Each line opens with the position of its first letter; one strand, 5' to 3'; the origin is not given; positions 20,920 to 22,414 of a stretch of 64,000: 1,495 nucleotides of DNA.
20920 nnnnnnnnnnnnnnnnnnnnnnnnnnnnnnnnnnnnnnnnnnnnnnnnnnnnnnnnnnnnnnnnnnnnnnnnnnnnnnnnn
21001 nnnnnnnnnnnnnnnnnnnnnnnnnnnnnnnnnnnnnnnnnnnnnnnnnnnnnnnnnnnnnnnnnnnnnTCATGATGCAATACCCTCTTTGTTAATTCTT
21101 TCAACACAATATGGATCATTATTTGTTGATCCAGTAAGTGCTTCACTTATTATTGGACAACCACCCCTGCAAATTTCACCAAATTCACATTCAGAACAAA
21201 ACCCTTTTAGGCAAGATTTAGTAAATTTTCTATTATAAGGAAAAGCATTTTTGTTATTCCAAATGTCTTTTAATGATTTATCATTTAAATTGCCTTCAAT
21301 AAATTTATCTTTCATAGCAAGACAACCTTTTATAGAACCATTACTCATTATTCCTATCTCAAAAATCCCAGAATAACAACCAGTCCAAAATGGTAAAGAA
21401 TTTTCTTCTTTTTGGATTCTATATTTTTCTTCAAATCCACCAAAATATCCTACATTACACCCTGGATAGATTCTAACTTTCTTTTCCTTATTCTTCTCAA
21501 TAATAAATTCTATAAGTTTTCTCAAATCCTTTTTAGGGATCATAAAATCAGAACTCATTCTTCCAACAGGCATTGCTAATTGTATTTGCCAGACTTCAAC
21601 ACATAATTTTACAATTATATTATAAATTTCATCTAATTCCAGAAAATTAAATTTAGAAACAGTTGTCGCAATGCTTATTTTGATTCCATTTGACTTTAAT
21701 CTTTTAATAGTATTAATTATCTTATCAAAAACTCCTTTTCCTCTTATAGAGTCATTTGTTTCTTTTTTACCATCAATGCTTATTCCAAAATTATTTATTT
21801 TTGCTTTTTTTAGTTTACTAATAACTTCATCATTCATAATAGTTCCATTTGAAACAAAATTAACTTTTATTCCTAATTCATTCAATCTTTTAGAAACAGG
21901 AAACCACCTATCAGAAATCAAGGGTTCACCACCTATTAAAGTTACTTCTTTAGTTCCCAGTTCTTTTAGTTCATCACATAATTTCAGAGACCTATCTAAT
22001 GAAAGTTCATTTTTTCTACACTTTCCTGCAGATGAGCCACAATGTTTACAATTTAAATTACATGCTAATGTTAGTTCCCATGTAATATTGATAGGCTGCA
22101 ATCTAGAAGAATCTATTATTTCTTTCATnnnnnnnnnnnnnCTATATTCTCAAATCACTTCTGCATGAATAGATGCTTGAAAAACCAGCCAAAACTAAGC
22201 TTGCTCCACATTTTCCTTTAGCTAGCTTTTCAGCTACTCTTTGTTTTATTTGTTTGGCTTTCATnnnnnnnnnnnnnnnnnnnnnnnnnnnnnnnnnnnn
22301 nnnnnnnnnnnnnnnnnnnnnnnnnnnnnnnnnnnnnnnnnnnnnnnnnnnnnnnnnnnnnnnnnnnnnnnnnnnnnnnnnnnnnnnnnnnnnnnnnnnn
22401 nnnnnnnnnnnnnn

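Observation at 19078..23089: Candidate RiPP-type operon: 40-aa two-Cys peptide, radical SAM/SPASM enzyme, methyltransferase and MFS exporter, with a divergent TrmB regulator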

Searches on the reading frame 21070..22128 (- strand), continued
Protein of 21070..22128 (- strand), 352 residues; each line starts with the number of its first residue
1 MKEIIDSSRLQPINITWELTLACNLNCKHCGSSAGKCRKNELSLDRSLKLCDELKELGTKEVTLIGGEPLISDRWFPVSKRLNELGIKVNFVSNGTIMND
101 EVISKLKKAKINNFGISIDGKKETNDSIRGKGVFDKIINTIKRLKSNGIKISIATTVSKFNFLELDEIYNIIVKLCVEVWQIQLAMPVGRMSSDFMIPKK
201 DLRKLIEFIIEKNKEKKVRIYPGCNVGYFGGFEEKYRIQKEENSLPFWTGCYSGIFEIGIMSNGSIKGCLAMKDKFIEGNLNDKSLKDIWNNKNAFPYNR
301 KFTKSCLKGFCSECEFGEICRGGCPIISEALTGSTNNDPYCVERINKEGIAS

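Call 44: search_protein_families(library=ncbifam, proteins=[P0021, P0024, P0027, P0046, P0059, P0062, P0095, P0118, L087:548-1615:+, P0012], max_evalue=1e-40)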
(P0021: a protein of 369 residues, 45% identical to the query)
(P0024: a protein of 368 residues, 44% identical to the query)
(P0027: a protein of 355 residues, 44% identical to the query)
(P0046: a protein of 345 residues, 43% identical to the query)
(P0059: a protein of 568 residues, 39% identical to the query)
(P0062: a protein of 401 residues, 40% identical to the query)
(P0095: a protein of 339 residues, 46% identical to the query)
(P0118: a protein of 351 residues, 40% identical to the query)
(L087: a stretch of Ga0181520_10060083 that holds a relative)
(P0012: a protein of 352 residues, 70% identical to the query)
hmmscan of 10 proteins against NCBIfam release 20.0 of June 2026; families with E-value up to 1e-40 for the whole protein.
P0021 (369 aa): 6 families
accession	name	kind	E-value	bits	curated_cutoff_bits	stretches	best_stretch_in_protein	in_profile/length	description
TIGR04103.1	rSAM_nif11_3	equivalog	1.9e-82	277.1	725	1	27-359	6-343/412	nif11-class peptide radical SAM maturase 3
TIGR03913.1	rad_SAM_trio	equivalog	2.6e-75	253.6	591.75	1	15-361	6-355/477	GDL motif peptide-associated radical SAM/SPASM maturase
TIGR04545.1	rSAM_ahbD_hemeb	equivalog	1.1e-47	163.1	500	1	28-360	2-337/339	heme b synthase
TIGR04133.1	rSAM_w_lipo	hypoth_equivalog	1.3e-47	162.4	425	1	26-340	24-330/350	TIGR04133 family radical SAM/SPASM protein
TIGR04053.2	TIGR04053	equivalog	3.6e-44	151.5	395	0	24-234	6-219/366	TIGR04053 family radical SAM/SPASM domain-containing protein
TIGR04055.1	rSAM_NirJ2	equivalog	8.2e-43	147.2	500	1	28-360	2-324/326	putative heme d1 biosynthesis radical SAM protein NirJ2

P0024 (368 aa): 7 families
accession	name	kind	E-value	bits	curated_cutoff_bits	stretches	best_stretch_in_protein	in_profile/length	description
TIGR04103.1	rSAM_nif11_3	equivalog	7.2e-82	275.2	725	1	26-365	6-351/412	nif11-class peptide radical SAM maturase 3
TIGR03913.1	rad_SAM_trio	equivalog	3.6e-76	256.5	591.75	1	20-363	14-358/477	GDL motif peptide-associated radical SAM/SPASM maturase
TIGR04545.1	rSAM_ahbD_hemeb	equivalog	7.2e-53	180.2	500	1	27-360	2-338/339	heme b synthase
TIGR04133.1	rSAM_w_lipo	hypoth_equivalog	3.5e-48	164.3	425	1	25-339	24-330/350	TIGR04133 family radical SAM/SPASM protein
TIGR04055.1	rSAM_NirJ2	equivalog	3.1e-44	151.9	500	1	27-360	2-325/326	putative heme d1 biosynthesis radical SAM protein NirJ2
TIGR04053.2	TIGR04053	equivalog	4.4e-43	147.9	395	0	24-230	7-216/366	TIGR04053 family radical SAM/SPASM domain-containing protein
TIGR04051.1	rSAM_NirJ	equivalog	5.6e-41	140.7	515.45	0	27-188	4-166/354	heme d1 biosynthesis radical SAM protein NirJ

P0027 (355 aa): 8 families
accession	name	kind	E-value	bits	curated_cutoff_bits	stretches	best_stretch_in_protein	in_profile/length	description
TIGR04103.1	rSAM_nif11_3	equivalog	1.3e-71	241.5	725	1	15-349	7-349/412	nif11-class peptide radical SAM maturase 3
TIGR03913.1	rad_SAM_trio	equivalog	6.9e-70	235.8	591.75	1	12-348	18-358/477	GDL motif peptide-associated radical SAM/SPASM maturase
TIGR04545.1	rSAM_ahbD_hemeb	equivalog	1.4e-60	205.5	500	1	16-344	3-337/339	heme b synthase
TIGR04133.1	rSAM_w_lipo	hypoth_equivalog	3.5e-52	177.5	425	1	15-325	26-331/350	TIGR04133 family radical SAM/SPASM protein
TIGR04055.1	rSAM_NirJ2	equivalog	1.1e-51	176.3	500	1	16-343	3-323/326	putative heme d1 biosynthesis radical SAM protein NirJ2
TIGR04053.2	TIGR04053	equivalog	7e-51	173.6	395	0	11-223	6-222/366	TIGR04053 family radical SAM/SPASM domain-containing protein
TIGR04051.1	rSAM_NirJ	equivalog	5e-43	147.4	515.45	1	17-342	6-346/354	heme d1 biosynthesis radical SAM protein NirJ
TIGR03962.1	mycofact_rSAM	equivalog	1.3e-41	143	265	1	5-340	4-327/339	mycofactocin radical SAM maturase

P0046 (345 aa): 10 families
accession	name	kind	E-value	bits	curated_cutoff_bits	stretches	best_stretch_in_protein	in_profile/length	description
TIGR04103.1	rSAM_nif11_3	equivalog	4.8e-67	226.4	725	1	10-336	6-343/412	nif11-class peptide radical SAM maturase 3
TIGR03913.1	rad_SAM_trio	equivalog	6.6e-63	212.7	591.75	1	5-338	15-355/477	GDL motif peptide-associated radical SAM/SPASM maturase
TIGR04545.1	rSAM_ahbD_hemeb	equivalog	4.4e-53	180.9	500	1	12-337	3-337/339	heme b synthase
TIGR04055.1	rSAM_NirJ2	equivalog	1.1e-47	163.2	500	1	13-337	4-324/326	putative heme d1 biosynthesis radical SAM protein NirJ2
TIGR04053.2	TIGR04053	equivalog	1.1e-47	163.1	395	0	7-215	6-219/366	TIGR04053 family radical SAM/SPASM domain-containing protein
TIGR04133.1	rSAM_w_lipo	hypoth_equivalog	7.3e-46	156.7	425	1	12-318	27-331/350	TIGR04133 family radical SAM/SPASM protein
NF050035.1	rSAM_WgK_link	exception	2.1e-43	148.7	650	0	11-213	11-216/367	radical SAM/SPASM peptide maturase WgkB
TIGR04051.1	rSAM_NirJ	equivalog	7.3e-43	146.9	515.45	0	11-175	4-168/354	heme d1 biosynthesis radical SAM protein NirJ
TIGR04054.1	rSAM_NirJ1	equivalog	1.6e-41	142.2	650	0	8-173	36-200/387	putative heme d1 biosynthesis radical SAM protein NirJ1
TIGR04546.1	rSAM_ahbC_deAc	equivalog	3.7e-41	141.2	650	0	11-175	41-205/390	12,18-didecarboxysiroheme deacetylase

P0059 (568 aa): 6 families
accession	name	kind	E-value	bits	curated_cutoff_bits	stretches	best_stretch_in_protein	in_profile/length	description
TIGR04103.1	rSAM_nif11_3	equivalog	3.9e-76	256.3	725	1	65-403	5-347/412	nif11-class peptide radical SAM maturase 3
TIGR03913.1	rad_SAM_trio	equivalog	3.5e-70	236.7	591.75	1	60-402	14-356/477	GDL motif peptide-associated radical SAM/SPASM maturase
TIGR04133.1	rSAM_w_lipo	hypoth_equivalog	4.6e-45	154.1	425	1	65-379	24-329/350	TIGR04133 family radical SAM/SPASM protein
TIGR04545.1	rSAM_ahbD_hemeb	equivalog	1.3e-43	149.7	500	1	66-400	1-337/339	heme b synthase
TIGR04053.2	TIGR04053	equivalog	2.5e-41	142.2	395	0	62-269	5-215/366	TIGR04053 family radical SAM/SPASM domain-containing protein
TIGR03962.1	mycofact_rSAM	equivalog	2.9e-41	141.8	265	1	64-398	11-331/339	mycofactocin radical SAM maturase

P0062 (401 aa): 5 families
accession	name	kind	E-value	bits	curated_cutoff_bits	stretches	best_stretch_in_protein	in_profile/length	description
TIGR04103.1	rSAM_nif11_3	equivalog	1.7e-77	260.8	725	1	55-395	5-349/412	nif11-class peptide radical SAM maturase 3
TIGR03913.1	rad_SAM_trio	equivalog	2.8e-69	233.7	591.75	1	51-393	15-357/477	GDL motif peptide-associated radical SAM/SPASM maturase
TIGR04133.1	rSAM_w_lipo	hypoth_equivalog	7.5e-50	169.8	425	1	55-369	24-329/350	TIGR04133 family radical SAM/SPASM protein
TIGR04545.1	rSAM_ahbD_hemeb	equivalog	1.2e-48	166.4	500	1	57-391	2-338/339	heme b synthase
TIGR04053.2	TIGR04053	equivalog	6e-42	144.2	395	0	53-260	6-216/366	TIGR04053 family radical SAM/SPASM domain-containing protein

P0095 (339 aa): 3 families
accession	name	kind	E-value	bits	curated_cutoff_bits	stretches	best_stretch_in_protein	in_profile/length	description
TIGR04103.1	rSAM_nif11_3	equivalog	1.5e-68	231.4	725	1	4-328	3-344/412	nif11-class peptide radical SAM maturase 3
TIGR03913.1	rad_SAM_trio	equivalog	3.4e-58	197.2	591.75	1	8-328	21-355/477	GDL motif peptide-associated radical SAM/SPASM maturase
TIGR04133.1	rSAM_w_lipo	hypoth_equivalog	5.8e-44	150.4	425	1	3-309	21-331/350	TIGR04133 family radical SAM/SPASM protein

P0118 (351 aa): 6 families
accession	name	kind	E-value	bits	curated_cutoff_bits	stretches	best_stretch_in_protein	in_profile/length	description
TIGR03913.1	rad_SAM_trio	equivalog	9.1e-71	238.7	591.75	1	3-341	14-360/477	GDL motif peptide-associated radical SAM/SPASM maturase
TIGR04103.1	rSAM_nif11_3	equivalog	7.5e-69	232.3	725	1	11-335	8-343/412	nif11-class peptide radical SAM maturase 3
TIGR04545.1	rSAM_ahbD_hemeb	equivalog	1.6e-54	185.7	500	1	10-335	2-336/339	heme b synthase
TIGR04133.1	rSAM_w_lipo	hypoth_equivalog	2.3e-50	171.5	425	1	10-317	26-331/350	TIGR04133 family radical SAM/SPASM protein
TIGR04053.2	TIGR04053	equivalog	1.5e-49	169.2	395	1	6-214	6-219/366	TIGR04053 family radical SAM/SPASM domain-containing protein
TIGR04055.1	rSAM_NirJ2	equivalog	8e-44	150.5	500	1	10-322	2-308/326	putative heme d1 biosynthesis radical SAM protein NirJ2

L087:548-1615:+ (355 aa): 4 families
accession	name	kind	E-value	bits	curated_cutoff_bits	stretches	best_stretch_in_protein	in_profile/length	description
TIGR04103.1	rSAM_nif11_3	equivalog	3.8e-77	259.6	725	1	11-351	3-346/412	nif11-class peptide radical SAM maturase 3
TIGR03913.1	rad_SAM_trio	equivalog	3.5e-68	230.1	591.75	1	7-351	13-356/477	GDL motif peptide-associated radical SAM/SPASM maturase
TIGR04133.1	rSAM_w_lipo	hypoth_equivalog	6.7e-55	186.4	425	1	13-330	24-331/350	TIGR04133 family radical SAM/SPASM protein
TIGR04545.1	rSAM_ahbD_hemeb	equivalog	4.3e-43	148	500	1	16-349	3-337/339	heme b synthase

P0012 (352 aa): 5 families
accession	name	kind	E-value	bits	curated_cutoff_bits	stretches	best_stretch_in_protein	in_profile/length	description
TIGR04103.1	rSAM_nif11_3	equivalog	4.7e-73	246.2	725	1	15-346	7-347/412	nif11-class peptide radical SAM maturase 3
TIGR03913.1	rad_SAM_trio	equivalog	6.5e-62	209.5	591.75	1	7-347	13-358/477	GDL motif peptide-associated radical SAM/SPASM maturase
TIGR04545.1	rSAM_ahbD_hemeb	equivalog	2e-51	175.4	500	1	15-343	2-337/339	heme b synthase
TIGR04133.1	rSAM_w_lipo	hypoth_equivalog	2.4e-47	161.5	425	1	14-323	25-330/350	TIGR04133 family radical SAM/SPASM protein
TIGR04053.2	TIGR04053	equivalog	4.9e-45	154.4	395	0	10-222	5-223/366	TIGR04053 family radical SAM/SPASM domain-containing protein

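Call 56: predict_structure(alignment_id=A1)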
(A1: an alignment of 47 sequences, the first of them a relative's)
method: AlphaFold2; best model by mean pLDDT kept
length: 352 residues; sequences in the alignment: 47
mean_pLDDT: 92.1   pTM: 0.91
mean pLDDT of the five models: 92.1, 92.1, 91.0, 90.8, 90.8
residues with pLDDT >= 90: 279; 70-90: 53; 50-70: 19; < 50: 1
segments of 3 or more residues with pLDDT < 50: none
pLDDT, mean of each block of 10 residues (from residue 1): 65 96 86 74 98 98 96 98 99 97 98 98 96 98 98 97 98 98 91 92 95 95 87 78 74 93 96 95 97 93 92 91 92 93 89 55
secondary structure, 60 per line:
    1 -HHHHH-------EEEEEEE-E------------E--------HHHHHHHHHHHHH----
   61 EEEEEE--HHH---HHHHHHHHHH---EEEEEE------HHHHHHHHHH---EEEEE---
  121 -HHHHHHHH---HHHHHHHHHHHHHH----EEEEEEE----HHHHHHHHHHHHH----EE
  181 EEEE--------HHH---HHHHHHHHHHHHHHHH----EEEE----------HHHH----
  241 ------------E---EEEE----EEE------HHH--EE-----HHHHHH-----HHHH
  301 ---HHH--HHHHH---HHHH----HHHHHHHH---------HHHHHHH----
elements in order: H2-6 E14-20 H44-56 E61-66 H75-84 E88-93 H100-109 E113-117 H122-129 H133-146 E151-157 H162-174 E179-184 H199-214 E219-222 H233-236 E257-260 E265-267 H286-291 H297-300 H309-313 H317-320 H325-332 H342-348

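Call 59: fold_search(model_id=the predicted structure, library=pdb)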
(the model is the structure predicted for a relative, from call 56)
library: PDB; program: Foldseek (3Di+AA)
matches with E <= 10: 1855; with E <= 0.001: 168
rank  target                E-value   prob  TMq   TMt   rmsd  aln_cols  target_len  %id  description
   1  5v1q_A                1.2e-17  1.00  0.71  0.60   5.3       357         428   20  Crystal structure of Streptococcus suis SuiB (released 2017-08-30)
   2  6efn                  1.3e-17  1.00  0.67  0.62   2.8       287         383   25  Structure of a RiPP maturase, SkfB (released 2018-10-24)
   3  5v1q_B                1.3e-17  1.00  0.75  0.61   5.2       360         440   20  Crystal structure of Streptococcus suis SuiB (released 2017-08-30)
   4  6c8v                  1.8e-17  1.00  0.69  0.77   5.0       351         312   19  X-ray structure of PqqE from Methylobacterium extorquens (released 2018-02-14)
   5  5v1s_B                1.8e-17  1.00  0.73  0.61   5.4       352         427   19  Crystal structure of Streptococcus suis SuiB bound to S-adenosylmethionine (released 2017-08-30)
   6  5v1s_A                3.3e-17  1.00  0.75  0.64   4.9       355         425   20  Crystal structure of Streptococcus suis SuiB bound to S-adenosylmethionine (released 2017-08-30)
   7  5v1t_A                4.1e-17  1.00  0.75  0.61   5.2       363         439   20  Crystal structure of Streptococcus suis SuiB bound to precursor peptide SuiA (released 2017-08-30)
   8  4k36_A                6.4e-14  1.00  0.69  0.64   5.0       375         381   20  His6 tagged anSMEcpe with bound AdoMet (released 2013-05-08)
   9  4k39_B                7.1e-14  1.00  0.69  0.68   4.8       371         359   19  Native anSMEcpe with bound AdoMet and Cp18Cys peptide (released 2013-05-08)
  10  4k36_B                1.1e-13  1.00  0.69  0.67   4.6       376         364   20  His6 tagged anSMEcpe with bound AdoMet (released 2013-05-08)
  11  4k37_B                2.0e-13  1.00  0.71  0.69   4.7       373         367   18  Native anSMEcpe with bound AdoMet (released 2013-05-08)
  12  4k38_B                2.0e-13  1.00  0.69  0.67   4.7       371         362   19  Native anSMEcpe with bound AdoMet and Kp18Cys peptide (released 2013-05-08)
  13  4k38_A                3.8e-13  1.00  0.70  0.67   4.8       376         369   18  Native anSMEcpe with bound AdoMet and Kp18Cys peptide (released 2013-05-08)
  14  4k39_A                7.5e-13  1.00  0.69  0.67   5.0       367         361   20  Native anSMEcpe with bound AdoMet and Cp18Cys peptide (released 2013-05-08)
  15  5vsl_A                1.0e-11  1.00  0.57  0.75   4.1       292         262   17  Crystal structure of viperin with bound [4Fe-4S] cluster and S-adenosylhomocysteine (SAH) (released 2017-06-14)
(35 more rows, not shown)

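Call 63: search_protein_families(library=padloc, proteins=[window:21070-22128:-], max_evalue=0.001)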
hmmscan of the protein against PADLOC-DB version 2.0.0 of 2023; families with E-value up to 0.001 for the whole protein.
window:21070-22128:- (352 aa): 3 families
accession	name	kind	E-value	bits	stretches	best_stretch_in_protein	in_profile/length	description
PDLC02904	pVip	-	4.7e-27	93.1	1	12-207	2-195/262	Viperins associated with kinases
PDLC02903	pVip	-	1.6e-26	91.3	1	15-207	2-191/257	Viperins not associated with kinases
PDLC02905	pVip-kinase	-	2.9e-12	44.6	1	15-189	184-367/474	Viperin-kinase fusion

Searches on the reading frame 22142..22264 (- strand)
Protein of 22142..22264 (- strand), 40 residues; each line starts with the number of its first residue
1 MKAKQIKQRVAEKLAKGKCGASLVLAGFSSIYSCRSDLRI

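Call 3: search_protein_families(library=pfam, proteins=[window:22142-22264:-], max_evalue=0.01)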
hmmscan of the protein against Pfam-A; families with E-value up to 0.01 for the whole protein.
window:22142-22264:- (40 aa): 0 families

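Call 4: search_protein_families(library=ncbifam, proteins=[window:22142-22264:-], max_evalue=0.01)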
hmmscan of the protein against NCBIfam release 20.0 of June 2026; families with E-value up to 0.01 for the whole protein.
window:22142-22264:- (40 aa): 0 families

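Call 30: find_homologous_proteins(query=window:22145-22264:-, max_evalue=10)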
Query seq(40 aa) (40 aa): 7 proteins with E <= 10 among 7 candidates.
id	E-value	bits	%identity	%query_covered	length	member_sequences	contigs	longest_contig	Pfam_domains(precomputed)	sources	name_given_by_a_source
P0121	3.9e-17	76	100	100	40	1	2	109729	-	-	-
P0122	1.5e-13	66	85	98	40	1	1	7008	-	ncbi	-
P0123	1.0e-12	63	78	100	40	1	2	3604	-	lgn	-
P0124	1.2e-12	63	82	98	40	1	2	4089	-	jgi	-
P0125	1.3e-12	63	83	100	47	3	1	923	-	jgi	-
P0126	3.6e-12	61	78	100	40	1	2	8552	-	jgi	-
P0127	4.8e-12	61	75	100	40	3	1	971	-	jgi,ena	-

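Call 65: search_protein_representatives(alignment_id=A2)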
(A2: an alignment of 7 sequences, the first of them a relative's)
Query: 7 sequences, 40 profile positions. Proteins with E-value up to 0.001 (for the whole library): 5; up to 1e-10: 2; up to 1e-30: 0. The best 5 are listed.
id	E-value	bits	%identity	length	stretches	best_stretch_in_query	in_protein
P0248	5.0e-16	74.4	-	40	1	1-39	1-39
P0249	9.2e-15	70.4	-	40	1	1-39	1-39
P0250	1.6e-10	56.8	-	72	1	1-40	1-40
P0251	2.2e-09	53.2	-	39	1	1-39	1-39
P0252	1.4e-07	47.3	-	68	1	2-37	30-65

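Call 84: find_encoding_contigs(protein=P0252, flank=4000, max_places=2)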
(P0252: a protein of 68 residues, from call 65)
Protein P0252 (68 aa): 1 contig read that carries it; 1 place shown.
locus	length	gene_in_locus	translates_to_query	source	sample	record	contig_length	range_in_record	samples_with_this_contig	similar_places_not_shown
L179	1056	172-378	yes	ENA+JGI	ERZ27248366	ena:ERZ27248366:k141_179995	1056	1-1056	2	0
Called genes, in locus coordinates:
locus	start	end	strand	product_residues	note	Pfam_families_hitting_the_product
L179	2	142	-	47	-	?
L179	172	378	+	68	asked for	-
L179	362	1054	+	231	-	?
